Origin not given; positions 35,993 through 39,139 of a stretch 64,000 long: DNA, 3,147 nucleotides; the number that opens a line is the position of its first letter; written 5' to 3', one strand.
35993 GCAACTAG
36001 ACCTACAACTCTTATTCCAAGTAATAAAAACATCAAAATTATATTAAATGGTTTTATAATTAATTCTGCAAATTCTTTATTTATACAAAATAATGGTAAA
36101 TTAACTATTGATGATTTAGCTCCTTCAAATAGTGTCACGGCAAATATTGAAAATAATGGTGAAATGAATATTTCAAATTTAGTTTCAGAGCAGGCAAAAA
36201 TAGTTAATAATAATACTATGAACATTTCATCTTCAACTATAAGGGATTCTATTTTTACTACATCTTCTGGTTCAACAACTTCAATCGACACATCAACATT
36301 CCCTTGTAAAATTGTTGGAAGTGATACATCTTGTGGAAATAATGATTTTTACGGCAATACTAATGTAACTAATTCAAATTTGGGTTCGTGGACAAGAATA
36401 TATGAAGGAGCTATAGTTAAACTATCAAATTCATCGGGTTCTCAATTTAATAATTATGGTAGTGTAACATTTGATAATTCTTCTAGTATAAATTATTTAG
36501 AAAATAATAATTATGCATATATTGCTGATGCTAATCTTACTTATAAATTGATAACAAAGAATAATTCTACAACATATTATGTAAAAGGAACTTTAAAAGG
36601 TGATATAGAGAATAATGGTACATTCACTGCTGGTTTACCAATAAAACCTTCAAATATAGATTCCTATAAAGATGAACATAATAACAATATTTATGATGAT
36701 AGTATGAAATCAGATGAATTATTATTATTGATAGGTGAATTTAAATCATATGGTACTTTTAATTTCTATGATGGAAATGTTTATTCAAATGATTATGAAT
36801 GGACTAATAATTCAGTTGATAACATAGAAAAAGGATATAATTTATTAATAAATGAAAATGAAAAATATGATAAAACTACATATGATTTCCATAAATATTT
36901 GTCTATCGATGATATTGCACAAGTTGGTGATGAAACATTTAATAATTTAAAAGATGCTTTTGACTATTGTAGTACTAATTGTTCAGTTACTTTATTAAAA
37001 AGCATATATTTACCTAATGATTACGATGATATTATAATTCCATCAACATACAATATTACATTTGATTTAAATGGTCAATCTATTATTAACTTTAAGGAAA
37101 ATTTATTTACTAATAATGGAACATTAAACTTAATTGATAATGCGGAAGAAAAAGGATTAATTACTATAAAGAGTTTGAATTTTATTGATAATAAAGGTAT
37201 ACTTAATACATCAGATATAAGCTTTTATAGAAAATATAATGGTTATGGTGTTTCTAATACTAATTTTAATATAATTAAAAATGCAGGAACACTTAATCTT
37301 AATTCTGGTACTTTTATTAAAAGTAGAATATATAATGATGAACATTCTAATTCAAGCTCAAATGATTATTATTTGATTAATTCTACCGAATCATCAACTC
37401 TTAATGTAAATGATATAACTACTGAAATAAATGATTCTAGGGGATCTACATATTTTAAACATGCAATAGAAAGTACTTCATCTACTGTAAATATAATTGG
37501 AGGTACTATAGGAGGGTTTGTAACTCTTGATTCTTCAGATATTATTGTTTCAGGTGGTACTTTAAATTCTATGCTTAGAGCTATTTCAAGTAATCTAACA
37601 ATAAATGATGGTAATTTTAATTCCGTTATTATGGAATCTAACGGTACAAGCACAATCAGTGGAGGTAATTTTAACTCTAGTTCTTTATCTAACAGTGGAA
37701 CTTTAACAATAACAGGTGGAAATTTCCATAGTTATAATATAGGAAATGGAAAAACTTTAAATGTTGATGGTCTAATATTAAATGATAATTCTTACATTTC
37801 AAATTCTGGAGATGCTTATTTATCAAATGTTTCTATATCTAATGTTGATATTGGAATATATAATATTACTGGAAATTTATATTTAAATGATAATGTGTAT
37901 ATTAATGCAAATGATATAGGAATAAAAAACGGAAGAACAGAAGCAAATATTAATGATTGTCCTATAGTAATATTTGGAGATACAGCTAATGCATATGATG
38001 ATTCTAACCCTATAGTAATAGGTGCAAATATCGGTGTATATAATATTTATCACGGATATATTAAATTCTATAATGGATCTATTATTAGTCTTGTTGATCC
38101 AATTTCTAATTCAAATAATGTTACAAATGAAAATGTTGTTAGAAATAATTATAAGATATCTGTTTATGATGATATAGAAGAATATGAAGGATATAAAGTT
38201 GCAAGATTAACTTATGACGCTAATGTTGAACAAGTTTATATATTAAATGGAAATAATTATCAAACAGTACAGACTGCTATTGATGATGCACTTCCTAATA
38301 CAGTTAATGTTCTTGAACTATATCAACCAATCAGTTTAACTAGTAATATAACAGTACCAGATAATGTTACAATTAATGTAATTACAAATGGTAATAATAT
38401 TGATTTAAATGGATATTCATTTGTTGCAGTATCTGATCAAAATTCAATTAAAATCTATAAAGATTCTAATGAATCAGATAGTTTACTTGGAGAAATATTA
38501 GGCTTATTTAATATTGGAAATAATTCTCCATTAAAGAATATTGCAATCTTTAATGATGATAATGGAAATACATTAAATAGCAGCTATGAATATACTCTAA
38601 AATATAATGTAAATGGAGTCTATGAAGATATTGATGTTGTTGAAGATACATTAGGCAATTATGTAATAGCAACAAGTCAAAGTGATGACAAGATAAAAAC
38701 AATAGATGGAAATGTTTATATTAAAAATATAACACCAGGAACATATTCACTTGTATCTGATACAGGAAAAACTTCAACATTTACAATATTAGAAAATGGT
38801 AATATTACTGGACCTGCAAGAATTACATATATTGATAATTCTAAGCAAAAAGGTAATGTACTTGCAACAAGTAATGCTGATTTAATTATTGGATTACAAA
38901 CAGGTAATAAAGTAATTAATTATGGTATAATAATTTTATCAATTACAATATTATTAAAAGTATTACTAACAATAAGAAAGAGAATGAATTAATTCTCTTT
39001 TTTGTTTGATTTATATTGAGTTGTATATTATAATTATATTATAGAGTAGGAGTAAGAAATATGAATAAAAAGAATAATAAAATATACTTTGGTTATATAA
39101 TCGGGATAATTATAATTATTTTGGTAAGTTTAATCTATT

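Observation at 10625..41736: Diverged tandem duplication of a ~15-kb module: giant surface protein plus membrane-anchored partner plus exporter 5' end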

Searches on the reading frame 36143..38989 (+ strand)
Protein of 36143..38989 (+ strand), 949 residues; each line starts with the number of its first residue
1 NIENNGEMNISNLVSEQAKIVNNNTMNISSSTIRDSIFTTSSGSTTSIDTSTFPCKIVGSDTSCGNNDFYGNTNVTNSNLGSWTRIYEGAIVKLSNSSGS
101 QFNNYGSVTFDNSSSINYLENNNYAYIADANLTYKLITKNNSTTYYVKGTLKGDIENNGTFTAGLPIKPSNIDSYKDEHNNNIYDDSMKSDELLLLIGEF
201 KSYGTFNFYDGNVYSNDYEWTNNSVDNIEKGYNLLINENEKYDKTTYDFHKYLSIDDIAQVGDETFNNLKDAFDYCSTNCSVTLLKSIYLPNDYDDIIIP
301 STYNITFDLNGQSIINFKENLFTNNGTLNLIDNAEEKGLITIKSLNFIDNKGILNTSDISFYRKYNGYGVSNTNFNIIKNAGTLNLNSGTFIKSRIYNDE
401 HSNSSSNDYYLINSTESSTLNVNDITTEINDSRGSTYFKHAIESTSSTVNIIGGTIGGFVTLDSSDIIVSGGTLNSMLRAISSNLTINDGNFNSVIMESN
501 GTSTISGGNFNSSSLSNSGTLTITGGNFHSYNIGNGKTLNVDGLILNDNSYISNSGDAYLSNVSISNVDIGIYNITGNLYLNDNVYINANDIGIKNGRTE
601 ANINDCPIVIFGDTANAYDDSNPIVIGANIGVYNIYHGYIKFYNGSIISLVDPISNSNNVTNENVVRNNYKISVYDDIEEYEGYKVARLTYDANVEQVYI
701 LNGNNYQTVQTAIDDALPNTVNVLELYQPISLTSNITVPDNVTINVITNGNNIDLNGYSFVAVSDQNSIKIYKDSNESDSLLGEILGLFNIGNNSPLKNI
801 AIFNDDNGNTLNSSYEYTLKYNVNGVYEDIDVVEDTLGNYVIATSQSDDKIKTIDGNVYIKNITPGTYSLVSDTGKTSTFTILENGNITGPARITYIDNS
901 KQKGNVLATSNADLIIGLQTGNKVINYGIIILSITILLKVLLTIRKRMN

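Call 41: find_homologous_proteins(query=window:36143-38989:+, max_evalue=0.00001)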
Query window:36143-38989:+ (949 aa): 8 proteins with E <= 0.00001 among 8000 candidates.
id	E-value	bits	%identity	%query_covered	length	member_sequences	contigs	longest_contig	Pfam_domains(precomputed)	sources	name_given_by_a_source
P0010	3.3e-27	114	27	71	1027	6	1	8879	-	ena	-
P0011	2.3e-26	111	30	48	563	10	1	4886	-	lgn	-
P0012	2.4e-21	94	25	35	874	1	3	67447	-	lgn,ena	-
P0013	3.3e-21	94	26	76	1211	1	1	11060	-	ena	-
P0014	4.7e-18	83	27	65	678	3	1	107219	-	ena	-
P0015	2.2e-17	81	24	38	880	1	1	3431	-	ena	-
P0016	2.5e-16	78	28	27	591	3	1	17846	-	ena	-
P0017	1.3e-12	65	23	60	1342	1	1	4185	-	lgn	-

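Call 60: search_protein_families(library=pfam, proteins=[window:36143-38989:+], max_evalue=5)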
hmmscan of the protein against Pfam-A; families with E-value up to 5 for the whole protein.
window:36143-38989:+ (949 aa): 1 family
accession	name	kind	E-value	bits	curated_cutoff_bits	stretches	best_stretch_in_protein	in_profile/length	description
PF10455.14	BAR_2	-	0.2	11.3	25.4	1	217-272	29-86/286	Bin/amphiphysin/Rvs domain for vesicular trafficking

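Call 77: predict_structure(alignment_id=A2)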
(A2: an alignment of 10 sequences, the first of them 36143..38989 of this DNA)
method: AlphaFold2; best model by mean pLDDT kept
length: 949 residues; sequences in the alignment: 10
mean_pLDDT: 70.8   pTM: 0.55
mean pLDDT of the five models: 70.8, 68.0, 68.1, 64.1, 64.1
residues with pLDDT >= 90: 70; 70-90: 508; 50-70: 245; < 50: 126
segments of 3 or more residues with pLDDT < 50: 54-56, 58-66, 168-191, 368-372, 403-405, 434-438, 659-661, 773-796, 898-927, 945-949
pLDDT, mean of each block of 10 residues (from residue 1): 78 72 73 59 55 47 49 50 62 62 72 68 75 72 77 77 63 41 43 66 76 62 66 73 57 84 92 91 92 86 95 85 94 85 79 90 59 69 83 60 54 80 75 50 74 74 71 68 76 74 85 76 82 80 80 83 82 80 86 75 67 74 87 76 87 72 65 77 83 67 74 77 76 78 71 70 62 39 37 50 79 83 78 72 69 77 80 85 71 61 36 40 48 60 49
secondary structure, 60 per line:
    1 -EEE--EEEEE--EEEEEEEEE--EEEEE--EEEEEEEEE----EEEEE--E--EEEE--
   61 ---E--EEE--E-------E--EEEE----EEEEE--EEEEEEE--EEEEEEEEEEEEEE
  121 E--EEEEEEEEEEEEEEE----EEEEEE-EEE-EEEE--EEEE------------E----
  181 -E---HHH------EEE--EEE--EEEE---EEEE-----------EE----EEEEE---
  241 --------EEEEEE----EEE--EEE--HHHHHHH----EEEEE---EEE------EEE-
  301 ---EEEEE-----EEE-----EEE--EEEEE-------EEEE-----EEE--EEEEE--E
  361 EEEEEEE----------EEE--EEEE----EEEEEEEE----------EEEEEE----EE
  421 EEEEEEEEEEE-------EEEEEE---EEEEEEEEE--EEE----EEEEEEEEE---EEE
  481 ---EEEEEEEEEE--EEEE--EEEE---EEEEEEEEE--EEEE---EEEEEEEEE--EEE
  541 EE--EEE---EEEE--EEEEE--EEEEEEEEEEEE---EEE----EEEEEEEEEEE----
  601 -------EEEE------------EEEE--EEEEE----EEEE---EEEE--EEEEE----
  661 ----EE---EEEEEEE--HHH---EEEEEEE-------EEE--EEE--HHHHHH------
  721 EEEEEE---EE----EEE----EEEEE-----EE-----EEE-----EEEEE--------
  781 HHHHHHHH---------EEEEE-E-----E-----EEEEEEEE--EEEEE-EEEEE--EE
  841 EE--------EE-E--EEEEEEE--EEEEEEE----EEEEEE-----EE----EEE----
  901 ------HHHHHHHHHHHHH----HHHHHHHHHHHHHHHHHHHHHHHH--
elements in order (helices of 4 or more, strands of 3 or more residues): E2-4 E7-11 E14-22 E25-29 E32-40 E45-49 E55-58 E67-69 E83-86 E91-95 E98-104 E107-121 E124-138 E143-148 E150-152 E154-157 E160-163 E195-197 E200-202 E205-208 E212-215 E233-237 E249-254 E259-261 E264-266 H269-275 E280-284 E288-290 E297-299 E304-308 E314-316 E322-324 E327-331 E339-342 E348-350 E353-357 E360-367 E378-380 E383-386 E391-398 E409-414 E419-431 E439-444 E448-456 E459-461 E466-474 E478-480 E484-493 E496-499 E502-505 E509-517 E520-523 E527-535 E538-542 E545-547 E551-554 E557-561 E564-575 E579-581 E586-596 E608-611 E624-627 E630-634 E639-642 E646-649 E652-656 E670-676 E685-691 E699-701 E704-706 H709-714 E721-726 E736-738 E743-747 E760-762 E768-772 H781-788 E798-802 E816-823 E826-830 E832-836 E839-842 E857-863 E866-872 E877-882 E894-896 H907-919 H924-947

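Call 79: fold_search(model_id=the predicted structure, library=pdb)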
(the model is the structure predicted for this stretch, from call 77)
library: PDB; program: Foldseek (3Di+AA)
matches with E <= 10: 291; with E <= 0.001: 0
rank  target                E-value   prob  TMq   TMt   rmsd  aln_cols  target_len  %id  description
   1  5j44_A                1.2e-02  0.54  0.15  0.15  19.0       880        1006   10  Crystal structure of the Secreted Extracellular protein A (SepA) from Shigella flexneri (released 2017-04-12)
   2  3h09_A                2.4e-02  0.13  0.08  0.08  24.9       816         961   11  The structure of Haemophilus influenzae IgA1 protease (released 2009-04-21)
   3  3h09_B                4.0e-02  0.11  0.09  0.09  25.1       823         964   10  The structure of Haemophilus influenzae IgA1 protease (released 2009-04-21)
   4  7ko9                  7.5e-02  0.23  0.13  0.19  18.3       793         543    8  Crystal structure of antigen 43 from uropathogenic Escherichia coli UTI89 (released 2022-03-09)
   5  3ak5_A                1.3e-01  0.16  0.15  0.15  18.4       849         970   10  Hemoglobin protease (Hbp) passenger missing domain-2 (released 2010-10-06)
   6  2vji                  1.5e-01  0.25  0.16  0.22  25.1       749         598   10  Tailspike protein of E.coli bacteriophage HK620 (released 2008-07-01)
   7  4nk8                  1.5e-01  0.20  0.12  0.21  15.1       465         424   10  Crystal Structure of the periplasmic alginate epimerase AlgG D317A mutant (released 2014-01-15)
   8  1wxr                  2.2e-01  0.15  0.17  0.16  18.2       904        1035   10  Crystal structure of Heme Binding protein, an autotransporter hemoglobine protease from pathogenic Escherichia coli (released 2005-03-01)
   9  3syj                  2.3e-01  0.11  0.12  0.12  19.4       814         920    7  Crystal structure of the Haemophilus influenzae Hap adhesin (released 2011-08-24)
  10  4xle_A                2.3e-01  0.09  0.11  0.16  26.2       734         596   12  Tailspike protein double mutant D339N/E372A of E. coli bacteriophage HK620 in complex with hexasaccharide (released 2016-01-20)
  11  2x6x_A                2.4e-01  0.21  0.16  0.23  25.1       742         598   11  Tailspike protein mutant D339N of E.coli bacteriophage HK620 in complex with hexasaccharide (released 2011-03-02)
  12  2x85_A                2.6e-01  0.18  0.15  0.22  25.4       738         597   12  Tailspike protein of E. coli bacteriophage HK620 in complex with hexasaccharide (released 2011-03-23)
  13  4ozy                  2.6e-01  0.10  0.11  0.16  14.7       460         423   10  Crystal Structure of the periplasmic alginate epimerase AlgG T265N mutant (released 2015-03-04)
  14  4xor_A                2.7e-01  0.21  0.17  0.24  25.0       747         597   10  Tailspike protein double mutant D339N/E372Q of E. coli bacteriophage HK620 in complex with pentasaccharide (released 2016-01-27)
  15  6gvp_A                3.0e-01  0.12  0.13  0.19  25.3       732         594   11  TAILSPIKE PROTEIN MUTANT E372Q (DELTA N471/S472) OF E. COLI BACTERIOPHAGE HK620 IN COMPLEX WITH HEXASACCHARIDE (released 2018-07-11)
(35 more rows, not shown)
